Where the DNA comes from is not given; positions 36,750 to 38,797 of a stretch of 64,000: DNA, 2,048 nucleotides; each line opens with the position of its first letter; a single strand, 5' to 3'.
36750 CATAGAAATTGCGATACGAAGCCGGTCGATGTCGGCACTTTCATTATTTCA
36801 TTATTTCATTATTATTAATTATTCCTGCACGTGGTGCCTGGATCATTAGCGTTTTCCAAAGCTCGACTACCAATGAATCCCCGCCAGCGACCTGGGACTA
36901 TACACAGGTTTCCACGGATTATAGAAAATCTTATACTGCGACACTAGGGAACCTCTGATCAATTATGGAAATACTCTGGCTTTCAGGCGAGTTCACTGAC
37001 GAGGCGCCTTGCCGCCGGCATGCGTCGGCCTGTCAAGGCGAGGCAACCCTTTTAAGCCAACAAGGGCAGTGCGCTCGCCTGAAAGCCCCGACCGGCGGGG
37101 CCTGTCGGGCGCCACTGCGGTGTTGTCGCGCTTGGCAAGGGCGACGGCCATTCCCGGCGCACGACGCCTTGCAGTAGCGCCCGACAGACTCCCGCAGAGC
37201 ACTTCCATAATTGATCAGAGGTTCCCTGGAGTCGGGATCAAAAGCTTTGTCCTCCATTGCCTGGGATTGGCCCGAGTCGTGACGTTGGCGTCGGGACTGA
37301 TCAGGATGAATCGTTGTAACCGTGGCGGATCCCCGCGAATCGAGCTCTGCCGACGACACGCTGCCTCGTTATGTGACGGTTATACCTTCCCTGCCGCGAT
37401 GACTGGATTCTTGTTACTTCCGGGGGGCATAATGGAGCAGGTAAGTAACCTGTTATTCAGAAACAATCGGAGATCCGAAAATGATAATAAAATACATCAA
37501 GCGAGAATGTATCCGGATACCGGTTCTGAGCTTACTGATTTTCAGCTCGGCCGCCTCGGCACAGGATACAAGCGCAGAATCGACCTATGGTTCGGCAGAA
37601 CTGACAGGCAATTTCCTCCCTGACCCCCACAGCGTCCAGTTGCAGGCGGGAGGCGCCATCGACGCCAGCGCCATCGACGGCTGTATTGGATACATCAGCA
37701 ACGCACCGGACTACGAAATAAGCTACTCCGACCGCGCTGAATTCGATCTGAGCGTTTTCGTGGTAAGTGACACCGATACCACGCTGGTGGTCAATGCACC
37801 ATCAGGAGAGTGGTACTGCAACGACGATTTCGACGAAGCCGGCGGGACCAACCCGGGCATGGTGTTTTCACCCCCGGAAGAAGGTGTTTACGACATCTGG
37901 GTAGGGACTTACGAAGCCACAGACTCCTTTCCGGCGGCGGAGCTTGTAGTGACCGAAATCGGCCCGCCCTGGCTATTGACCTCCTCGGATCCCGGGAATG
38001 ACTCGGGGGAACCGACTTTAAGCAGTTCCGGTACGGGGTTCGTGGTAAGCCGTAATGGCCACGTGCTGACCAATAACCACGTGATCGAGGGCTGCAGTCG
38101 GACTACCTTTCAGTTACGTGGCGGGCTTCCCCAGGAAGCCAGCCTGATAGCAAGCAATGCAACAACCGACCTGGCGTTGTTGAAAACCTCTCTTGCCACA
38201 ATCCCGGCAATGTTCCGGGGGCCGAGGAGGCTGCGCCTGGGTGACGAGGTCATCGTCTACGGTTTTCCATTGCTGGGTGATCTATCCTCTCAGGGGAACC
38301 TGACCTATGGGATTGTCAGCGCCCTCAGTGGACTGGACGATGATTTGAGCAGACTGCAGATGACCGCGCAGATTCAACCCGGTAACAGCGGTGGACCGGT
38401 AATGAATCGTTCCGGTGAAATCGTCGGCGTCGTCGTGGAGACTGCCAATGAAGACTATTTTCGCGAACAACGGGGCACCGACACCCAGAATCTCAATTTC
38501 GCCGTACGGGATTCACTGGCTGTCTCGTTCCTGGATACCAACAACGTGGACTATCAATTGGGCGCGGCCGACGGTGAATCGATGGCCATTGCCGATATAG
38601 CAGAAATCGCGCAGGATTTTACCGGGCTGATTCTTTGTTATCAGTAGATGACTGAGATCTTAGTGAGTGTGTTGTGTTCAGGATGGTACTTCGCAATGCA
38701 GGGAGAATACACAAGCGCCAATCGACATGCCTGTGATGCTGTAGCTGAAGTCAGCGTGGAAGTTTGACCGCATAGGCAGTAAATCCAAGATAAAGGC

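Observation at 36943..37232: New MITE-like repeat family with near-perfect ~28 bp terminal inverted repeats; at least three copies in the window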

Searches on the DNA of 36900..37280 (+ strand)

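Call 21: search_dna_similar(query=window:36930-37245:+, collection=plasmids, mode=distant, max_evalue=0.001)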
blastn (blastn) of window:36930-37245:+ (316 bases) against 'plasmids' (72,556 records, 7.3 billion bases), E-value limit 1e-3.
No match.

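Call 61: search_rna_families(source=window, start=36900, end=37280, threshold=evalue, max_evalue=1)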
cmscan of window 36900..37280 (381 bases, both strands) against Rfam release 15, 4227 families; matches with E-value up to 1: 2.
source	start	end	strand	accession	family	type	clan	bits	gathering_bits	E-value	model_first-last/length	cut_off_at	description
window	37092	37198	-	RF04104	MIR918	Gene; miRNA;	-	22.1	268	0.075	1-265/265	no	MIR918 microRNA precursor family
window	37097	37192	+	RF04104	MIR918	Gene; miRNA;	-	21.7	268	0.089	1-265/265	no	MIR918 microRNA precursor family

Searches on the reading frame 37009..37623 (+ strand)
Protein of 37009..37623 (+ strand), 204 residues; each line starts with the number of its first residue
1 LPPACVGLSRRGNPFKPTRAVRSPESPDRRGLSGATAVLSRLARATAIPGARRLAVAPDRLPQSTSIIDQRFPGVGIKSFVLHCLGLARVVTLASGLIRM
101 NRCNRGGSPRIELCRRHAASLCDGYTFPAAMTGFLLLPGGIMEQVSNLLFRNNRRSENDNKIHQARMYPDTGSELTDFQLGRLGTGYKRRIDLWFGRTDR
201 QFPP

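Call 23: search_protein_families(library=pfam, proteins=[window:37009-37623:+])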
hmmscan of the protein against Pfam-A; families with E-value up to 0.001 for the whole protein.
window:37009-37623:+ (204 aa): 0 families

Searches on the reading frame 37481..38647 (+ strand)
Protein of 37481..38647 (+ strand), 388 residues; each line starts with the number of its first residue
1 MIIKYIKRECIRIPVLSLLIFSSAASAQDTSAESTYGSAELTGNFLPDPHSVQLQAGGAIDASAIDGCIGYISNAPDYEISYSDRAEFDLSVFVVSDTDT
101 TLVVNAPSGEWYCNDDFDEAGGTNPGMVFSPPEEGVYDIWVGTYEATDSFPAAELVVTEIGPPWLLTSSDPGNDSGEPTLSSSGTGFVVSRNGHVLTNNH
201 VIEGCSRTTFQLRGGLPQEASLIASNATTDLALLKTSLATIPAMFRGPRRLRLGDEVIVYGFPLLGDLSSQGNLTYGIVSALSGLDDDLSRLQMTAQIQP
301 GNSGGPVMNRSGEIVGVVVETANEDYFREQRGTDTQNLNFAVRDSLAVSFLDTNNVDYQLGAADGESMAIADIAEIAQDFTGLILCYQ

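Call 23: search_protein_families(library=pfam, proteins=[window:37481-38647:+])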
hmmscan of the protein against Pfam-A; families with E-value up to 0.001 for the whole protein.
window:37481-38647:+ (388 aa): 3 families
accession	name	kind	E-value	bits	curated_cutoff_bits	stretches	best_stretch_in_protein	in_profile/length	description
PF13365.12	Trypsin_2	-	1.3e-26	94.5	27.6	1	184-317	1-144/144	Trypsin-like peptidase domain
PF00089.32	Trypsin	-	3e-09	37.5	20.6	1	184-319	27-196/220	Trypsin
PF10459.15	Peptidase_S46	-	3.3e-05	23.2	22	0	295-320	627-652/698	Peptidase S46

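Call 44: find_homologous_proteins(query=window:37481-38647:+, max_evalue=1e-20)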
Query window:37481-38647:+ (388 aa): 686 proteins with E <= 1e-20 among 8000 candidates; the best 120 are listed.
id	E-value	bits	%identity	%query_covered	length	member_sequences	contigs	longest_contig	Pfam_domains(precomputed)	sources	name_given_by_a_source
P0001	3.8e-252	854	99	100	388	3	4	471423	PF13365.13,PF10459.16,PF00089.33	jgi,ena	-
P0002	9.4e-199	679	61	92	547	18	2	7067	PF13365.13,PF04151.22,PF10459.16,PF00089.33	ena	-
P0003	9.7e-197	672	62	95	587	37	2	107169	PF13365.13,PF10459.16,PF00089.33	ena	-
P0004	8.6e-196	669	60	95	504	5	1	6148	PF13365.13,PF10459.16,PF00089.33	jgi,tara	tara:strand:+ start:2219 stop:3733 length:1515 start_codon:yes stop_codon:yes gene_type:complete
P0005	2.1e-194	664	63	92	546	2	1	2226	PF13365.13,PF10459.16,PF00089.33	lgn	-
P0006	1.6e-190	651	74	100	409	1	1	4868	PF13365.13,PF10459.16,PF00089.33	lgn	-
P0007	7.5e-190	649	60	92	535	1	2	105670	PF13365.13,PF10459.16,PF00089.33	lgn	-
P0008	1.5e-183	628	63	91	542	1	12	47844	PF13365.13,PF00089.33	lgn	-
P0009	1.0e-182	626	72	100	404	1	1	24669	PF13365.13,PF10459.16,PF00089.33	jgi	-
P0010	1.5e-182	625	61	93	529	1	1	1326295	PF13365.13,PF10459.16,PF00089.33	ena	-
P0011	1.3e-179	616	60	92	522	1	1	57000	PF13365.13,PF04151.22,PF00089.33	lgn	-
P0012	6.5e-179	613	60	91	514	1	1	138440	PF13365.13,PF00089.33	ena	-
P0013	4.8e-178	610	63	91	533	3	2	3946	PF13365.13,PF00089.33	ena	-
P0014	8.6e-177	606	61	92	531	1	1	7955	PF13365.13,PF10459.16,PF00089.33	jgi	jgi:S1-C subfamily serine protease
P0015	9.9e-177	606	62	91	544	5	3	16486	PF13365.13,PF10459.16,PF00089.33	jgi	jgi:S1-C subfamily serine protease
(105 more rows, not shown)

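Call 45: find_encoding_contigs(protein=P0001, flank=10000, max_places=10)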
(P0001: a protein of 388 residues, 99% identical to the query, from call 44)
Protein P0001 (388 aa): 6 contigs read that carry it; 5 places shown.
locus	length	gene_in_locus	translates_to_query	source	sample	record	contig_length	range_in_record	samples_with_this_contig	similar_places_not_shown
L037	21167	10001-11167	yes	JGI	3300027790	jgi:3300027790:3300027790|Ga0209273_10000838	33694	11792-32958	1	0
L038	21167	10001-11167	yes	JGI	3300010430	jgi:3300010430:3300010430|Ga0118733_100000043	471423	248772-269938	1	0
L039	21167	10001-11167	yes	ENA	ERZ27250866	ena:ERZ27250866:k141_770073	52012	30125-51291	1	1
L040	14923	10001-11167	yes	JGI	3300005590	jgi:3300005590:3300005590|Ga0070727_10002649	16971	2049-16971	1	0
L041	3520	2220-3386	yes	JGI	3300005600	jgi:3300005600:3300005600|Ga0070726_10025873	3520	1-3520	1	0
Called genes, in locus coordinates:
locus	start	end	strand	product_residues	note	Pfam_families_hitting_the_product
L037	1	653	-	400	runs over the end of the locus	PF07690:MFS_1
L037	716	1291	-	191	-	PF07883:Cupin_2 (faint)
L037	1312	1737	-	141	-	PF10027:DUF2269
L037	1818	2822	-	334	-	PF03435:Sacchrp_dh_NADP (faint)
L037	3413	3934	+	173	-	-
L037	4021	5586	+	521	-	PF01145:Band_7 (weak)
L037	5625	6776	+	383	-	-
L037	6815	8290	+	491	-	PF03109:ABC1 (faint), PF00069:Pkinase, PF01636:APH (faint), PF07714:PK_Tyr_Ser-Thr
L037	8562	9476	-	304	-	PF00112:Peptidase_C1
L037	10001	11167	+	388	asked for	PF00089:Trypsin, PF10459:Peptidase_S46 (faint), PF13365:Trypsin_2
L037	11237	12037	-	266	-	-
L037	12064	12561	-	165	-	-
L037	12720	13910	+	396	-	PF00112:Peptidase_C1, PF13529:Peptidase_C39_2 (weak)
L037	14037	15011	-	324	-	-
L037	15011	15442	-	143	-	-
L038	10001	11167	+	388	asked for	PF00089:Trypsin, PF10459:Peptidase_S46 (faint), PF13365:Trypsin_2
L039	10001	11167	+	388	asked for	PF00089:Trypsin, PF10459:Peptidase_S46 (faint), PF13365:Trypsin_2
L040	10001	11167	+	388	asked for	PF00089:Trypsin, PF10459:Peptidase_S46 (faint), PF13365:Trypsin_2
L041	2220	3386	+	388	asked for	PF00089:Trypsin, PF10459:Peptidase_S46 (faint), PF13365:Trypsin_2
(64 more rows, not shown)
